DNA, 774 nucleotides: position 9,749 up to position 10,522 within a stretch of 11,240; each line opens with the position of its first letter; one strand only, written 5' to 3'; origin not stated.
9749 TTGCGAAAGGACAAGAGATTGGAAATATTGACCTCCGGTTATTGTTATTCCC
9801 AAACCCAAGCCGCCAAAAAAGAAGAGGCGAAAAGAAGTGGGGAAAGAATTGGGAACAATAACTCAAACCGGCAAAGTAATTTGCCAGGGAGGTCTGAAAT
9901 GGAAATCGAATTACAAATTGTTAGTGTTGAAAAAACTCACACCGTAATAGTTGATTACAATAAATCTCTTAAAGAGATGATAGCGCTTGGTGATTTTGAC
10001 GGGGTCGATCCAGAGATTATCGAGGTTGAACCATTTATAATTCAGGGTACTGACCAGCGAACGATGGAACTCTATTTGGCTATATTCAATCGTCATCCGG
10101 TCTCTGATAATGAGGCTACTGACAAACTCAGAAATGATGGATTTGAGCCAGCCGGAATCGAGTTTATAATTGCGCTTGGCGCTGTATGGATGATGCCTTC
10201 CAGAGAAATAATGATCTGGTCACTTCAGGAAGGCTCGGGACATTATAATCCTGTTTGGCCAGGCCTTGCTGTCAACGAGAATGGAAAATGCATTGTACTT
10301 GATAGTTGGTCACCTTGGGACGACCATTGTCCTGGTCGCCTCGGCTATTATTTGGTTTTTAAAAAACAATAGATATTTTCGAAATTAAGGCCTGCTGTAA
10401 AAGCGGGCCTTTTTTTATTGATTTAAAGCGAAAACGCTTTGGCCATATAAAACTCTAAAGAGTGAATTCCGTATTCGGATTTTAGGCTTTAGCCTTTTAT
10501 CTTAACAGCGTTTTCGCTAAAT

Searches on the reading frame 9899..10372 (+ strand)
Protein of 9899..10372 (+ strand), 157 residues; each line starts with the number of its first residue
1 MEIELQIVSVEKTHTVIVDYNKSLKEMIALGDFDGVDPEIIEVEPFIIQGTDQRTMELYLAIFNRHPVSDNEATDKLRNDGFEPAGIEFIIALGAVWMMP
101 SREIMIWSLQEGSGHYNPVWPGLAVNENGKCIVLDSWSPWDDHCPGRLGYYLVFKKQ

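Call 11: search_protein_families(library=pfam, proteins=[window:9899-10372:+], max_evalue=0.1)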
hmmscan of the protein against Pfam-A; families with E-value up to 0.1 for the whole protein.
window:9899-10372:+ (157 aa): 0 families

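Call 15: find_homologous_proteins(query=window:9899-10372:+, max_evalue=0.001)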
Query window:9899-10372:+ (157 aa): 1 proteins with E <= 0.001 among 24 candidates.
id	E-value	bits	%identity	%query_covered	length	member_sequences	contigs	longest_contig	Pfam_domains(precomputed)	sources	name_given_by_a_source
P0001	9.9e-104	362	100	100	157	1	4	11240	-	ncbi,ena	-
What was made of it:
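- Tried and rejected: Protein route: the 157-aa protein is an orphan in the word-indexed database (call 15).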

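Call 16: find_encoding_contigs(protein=window:9899-10372:+, flank=10000, max_places=10)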
Protein window:9899-10372:+ (157 aa): 3 contigs read that carry it; 3 places shown.
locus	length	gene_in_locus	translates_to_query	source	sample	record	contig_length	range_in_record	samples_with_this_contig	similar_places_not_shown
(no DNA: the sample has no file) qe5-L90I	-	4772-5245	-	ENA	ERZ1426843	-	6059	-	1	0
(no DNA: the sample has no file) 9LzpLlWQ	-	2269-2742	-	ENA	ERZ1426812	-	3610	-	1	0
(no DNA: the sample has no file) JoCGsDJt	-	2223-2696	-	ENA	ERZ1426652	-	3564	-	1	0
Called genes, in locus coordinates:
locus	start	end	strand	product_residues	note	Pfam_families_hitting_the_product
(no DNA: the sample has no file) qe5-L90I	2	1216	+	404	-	?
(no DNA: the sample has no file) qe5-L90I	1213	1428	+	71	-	-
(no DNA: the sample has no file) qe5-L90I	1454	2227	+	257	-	PF04402:SIMPL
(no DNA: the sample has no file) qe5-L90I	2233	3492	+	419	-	PF03952:Enolase_N, PF00113:Enolase_C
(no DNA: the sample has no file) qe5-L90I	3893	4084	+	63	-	-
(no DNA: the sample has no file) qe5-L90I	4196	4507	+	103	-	-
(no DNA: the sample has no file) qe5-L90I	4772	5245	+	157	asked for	-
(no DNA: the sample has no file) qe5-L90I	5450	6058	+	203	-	?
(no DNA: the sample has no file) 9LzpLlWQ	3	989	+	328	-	?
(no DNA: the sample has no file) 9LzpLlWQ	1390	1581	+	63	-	-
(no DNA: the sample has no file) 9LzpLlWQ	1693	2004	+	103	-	-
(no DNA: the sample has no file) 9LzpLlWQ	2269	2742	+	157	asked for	-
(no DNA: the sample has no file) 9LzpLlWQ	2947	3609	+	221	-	?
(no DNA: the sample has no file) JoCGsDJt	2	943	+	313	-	?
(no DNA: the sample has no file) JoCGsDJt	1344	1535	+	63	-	-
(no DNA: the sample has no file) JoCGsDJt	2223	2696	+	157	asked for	-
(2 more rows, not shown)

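Call 62: search_protein_families(library=phrogs, proteins=[window:9899-10372:+], max_evalue=0.01)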
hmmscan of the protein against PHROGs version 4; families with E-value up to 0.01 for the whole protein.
window:9899-10372:+ (157 aa): 0 families

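Call 63: search_protein_families(library=ncbifam, proteins=[window:9899-10372:+], max_evalue=0.01)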
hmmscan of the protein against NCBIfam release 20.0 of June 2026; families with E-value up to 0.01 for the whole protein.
window:9899-10372:+ (157 aa): 0 families

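Call 74: predict_structure(alignment_id=A6)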
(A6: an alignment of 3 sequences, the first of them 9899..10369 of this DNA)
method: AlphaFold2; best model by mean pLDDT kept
length: 157 residues; sequences in the alignment: 3
mean_pLDDT: 48.9   pTM: 0.48
mean pLDDT of the five models: 48.9, 47.6, 45.3, 43.7, 42.8
residues with pLDDT >= 90: 0; 70-90: 9; 50-70: 62; < 50: 86
segments of 3 or more residues with pLDDT < 50: 9-13, 31-51, 91-148
pLDDT, mean of each block of 10 residues (from residue 1): 53 51 55 43 41 59 61 72 61 41 39 39 31 32 41 67
secondary structure, 60 per line:
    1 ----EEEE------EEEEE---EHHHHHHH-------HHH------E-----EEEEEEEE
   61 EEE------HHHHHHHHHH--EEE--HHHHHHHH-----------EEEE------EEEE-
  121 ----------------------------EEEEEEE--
elements in order: E5-8 E15-19 H24-30 E53-63 H70-79 E82-84 H87-94 E106-109 E116-119 E149-155

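Call 75: search_protein_representatives(alignment_id=A6)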
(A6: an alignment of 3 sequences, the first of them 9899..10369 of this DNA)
Query: 3 sequences, 158 profile positions. Proteins with E-value up to 0.001 (for the whole library): 2721; up to 1e-10: 743; up to 1e-30: 6. The best 150 are listed.
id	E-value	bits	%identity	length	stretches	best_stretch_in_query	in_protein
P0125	5.0e-74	263.9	-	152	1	6-158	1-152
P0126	4.0e-73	261.0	-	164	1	1-158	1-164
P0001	1.6e-47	177.7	-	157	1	1-158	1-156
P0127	4.7e-41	156.7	-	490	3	3-138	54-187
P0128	5.0e-33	130.6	-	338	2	12-110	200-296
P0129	9.7e-33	129.7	-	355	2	10-157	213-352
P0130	1.2e-30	122.9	-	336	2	7-115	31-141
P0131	5.7e-30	120.7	-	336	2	10-158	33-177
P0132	9.1e-30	120.1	-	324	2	13-157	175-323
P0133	1.1e-29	119.8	-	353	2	9-115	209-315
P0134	1.3e-29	119.6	-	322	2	12-158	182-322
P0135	6.6e-28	114.0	-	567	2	8-157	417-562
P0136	2.8e-27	112.0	-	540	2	11-119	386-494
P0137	1.2e-26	110.0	-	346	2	5-130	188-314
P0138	3.9e-26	108.2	-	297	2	7-120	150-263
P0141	4.1e-25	104.9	-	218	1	11-158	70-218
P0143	3.4e-24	102.0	-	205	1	12-158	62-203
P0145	7.6e-24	100.8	-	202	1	8-158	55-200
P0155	2.2e-22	96.1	-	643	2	11-158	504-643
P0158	3.3e-22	95.5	-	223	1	11-158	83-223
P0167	3.4e-21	92.2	-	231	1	6-158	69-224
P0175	3.5e-20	88.9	-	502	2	8-157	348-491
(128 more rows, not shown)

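Call 76: search_protein_families(library=pfam, proteins=[P0127, P0129, P0135, P0141, P0143, P0145, P0155, P0158, P0167, P0175], max_evalue=0.001)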
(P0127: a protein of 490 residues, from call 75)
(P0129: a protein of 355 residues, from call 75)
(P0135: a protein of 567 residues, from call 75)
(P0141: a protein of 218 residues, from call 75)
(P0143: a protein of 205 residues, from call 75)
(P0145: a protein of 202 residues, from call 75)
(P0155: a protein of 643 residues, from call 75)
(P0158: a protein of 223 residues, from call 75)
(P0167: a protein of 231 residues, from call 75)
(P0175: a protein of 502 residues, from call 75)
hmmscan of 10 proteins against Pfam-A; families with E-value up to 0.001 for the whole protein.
P0127 (490 aa): 0 families

P0129 (355 aa): 0 families

P0135 (567 aa): 0 families

P0141 (218 aa): 0 families

P0143 (205 aa): 0 families

P0145 (202 aa): 0 families

P0155 (643 aa): 1 family
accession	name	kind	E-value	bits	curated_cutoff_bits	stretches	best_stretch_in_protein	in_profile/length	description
PF00226.36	DnaJ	-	8.2e-19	67.9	27.8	1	5-65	1-63/63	DnaJ domain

P0158 (223 aa): 0 families

P0167 (231 aa): 0 families

P0175 (502 aa): 0 families

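Call 78: search_solved_structures(query=A9, max_evalue=1)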
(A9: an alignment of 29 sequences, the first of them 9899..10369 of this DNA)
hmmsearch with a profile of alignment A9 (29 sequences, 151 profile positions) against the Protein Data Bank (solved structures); distinct sequences matched with E-value up to 1: 1.
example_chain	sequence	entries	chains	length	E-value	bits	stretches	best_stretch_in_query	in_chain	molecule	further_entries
7wr1_C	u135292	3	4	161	0.43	13.8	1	21-76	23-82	OspC3 | Arginine ADP-riboxanase OspC3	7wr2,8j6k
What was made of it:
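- Tried and rejected: A profile search of PDB sequences found nothing (call 78).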

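Call 79: search_protein_families(library=padloc, proteins=[window:9899-10372:+], max_evalue=0.01)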
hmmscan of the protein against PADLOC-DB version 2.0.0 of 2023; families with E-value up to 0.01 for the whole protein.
window:9899-10372:+ (157 aa): 0 families

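Call 82: predict_structure(alignment_id=A9)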
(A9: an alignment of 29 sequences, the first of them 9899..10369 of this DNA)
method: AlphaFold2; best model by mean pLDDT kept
length: 157 residues; sequences in the alignment: 29
mean_pLDDT: 84.8   pTM: 0.79
mean pLDDT of the five models: 84.8, 83.2, 80.7, 80.5, 79.1
residues with pLDDT >= 90: 71; 70-90: 66; 50-70: 20; < 50: 0
segments of 3 or more residues with pLDDT < 50: none
pLDDT, mean of each block of 10 residues (from residue 1): 84 92 94 92 80 94 84 92 94 87 78 64 89 76 68 91
secondary structure, 60 per line:
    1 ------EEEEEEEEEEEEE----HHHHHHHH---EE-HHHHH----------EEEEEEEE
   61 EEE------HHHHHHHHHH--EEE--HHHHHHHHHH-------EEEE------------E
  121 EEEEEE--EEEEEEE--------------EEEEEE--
elements in order: E7-19 H24-31 H38-42 E53-63 H70-79 E82-84 H87-96 E104-107 E120-126 E129-135 E150-155
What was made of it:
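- Tried and rejected: The AF2 model of the 157-aa protein is good with a 29-sequence alignment (pLDDT 85; call 82), but it has no significant PDB fold match.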

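Call 84: fold_search(model_id=the predicted structure, library=pdb)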
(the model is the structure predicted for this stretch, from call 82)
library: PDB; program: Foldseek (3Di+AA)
matches with E <= 10: 210; with E <= 0.001: 0
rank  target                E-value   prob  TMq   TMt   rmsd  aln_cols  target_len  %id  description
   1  8oks_B                9.0e-02  0.90  0.40  0.52   4.7       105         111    6  Crystal structure of Bdellovibrio bacteriovorus Bd2740 C-terminal domain (released 2023-10-25)
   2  8oks_A                4.0e-01  0.44  0.37  0.47   5.2       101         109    7  Crystal structure of Bdellovibrio bacteriovorus Bd2740 C-terminal domain (released 2023-10-25)
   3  8oxd_A                5.8e-01  0.41  0.37  0.46   4.3       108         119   15  Structure of the human LYVE-1 (lymphatic vessel endothelial receptor-1) hyaluronan binding domain bound with decasacch (released 2024-11-13)
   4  3vbb_A                6.2e-01  0.04  0.18  0.08  17.1       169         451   12  Crystal Structure of Seryl-tRNA Synthetase from Human at 2.9 angstroms (released 2012-02-29)
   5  9ibz_C                7.8e-01  0.04  0.20  0.11  16.4       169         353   11  Chimeric mitochondrial DNA polymerase gamma ternary complex (mAhB) in human-like error-editing conformer (composite) (released 2025-06-04)
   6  6blj_C                7.8e-01  0.04  0.18  0.09  14.5       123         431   10  Crystal structure of cytoplasmic Serine-tRNA ligase from Naegleria fowleri in complex with AMP (released 2017-12-20)
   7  9gge_B                8.8e-01  0.04  0.19  0.11  16.5       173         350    9  Structure of the A467T mutant of human mitochondrial DNA polymerase gamma (released 2025-04-16)
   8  6zz8_B                9.4e-01  0.03  0.17  0.14  14.6       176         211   12  MB_CRS6-15 bound to CrSAS-6_6HR (released 2021-07-07)
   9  6jp2_A                9.9e-01  0.06  0.17  0.11  12.8       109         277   11  Crystal structure of pyrrolysyl-tRNA synthetase from Methanomethylophilus alvus (released 2019-05-22)
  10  3gpr_B                1.1e+00  0.21  0.35  0.41   6.4       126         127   10  Crystal structure of rhodocetin (released 2009-12-15)
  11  6blj_B                1.1e+00  0.04  0.18  0.09  14.5       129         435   11  Crystal structure of cytoplasmic Serine-tRNA ligase from Naegleria fowleri in complex with AMP (released 2017-12-20)
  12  9xpg_C                1.1e+00  0.02  0.18  0.10  21.4       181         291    6  The structure of gp139 protein of phage phikz (released 2026-02-11)
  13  3q0y_A                1.3e+00  0.02  0.19  0.20  12.1       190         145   10  N-terminal domain of C. reinhardtii SAS-6 homolog Bld12p (released 2011-02-09)
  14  2kxd_MODEL_1_A        1.4e+00  0.04  0.13  0.22  12.7        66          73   12  The structure of SH3-F2 (released 2011-04-20)
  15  3q0x_A                1.4e+00  0.02  0.18  0.15  13.5       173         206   13  N-terminal coiled-coil dimer domain of C. reinhardtii SAS-6 homolog Bld12p (released 2011-02-09)
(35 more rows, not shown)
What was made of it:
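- Tried and rejected: The best is E = 0.09, TM 0.40, a C-type-lectin-like domain (call 84).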
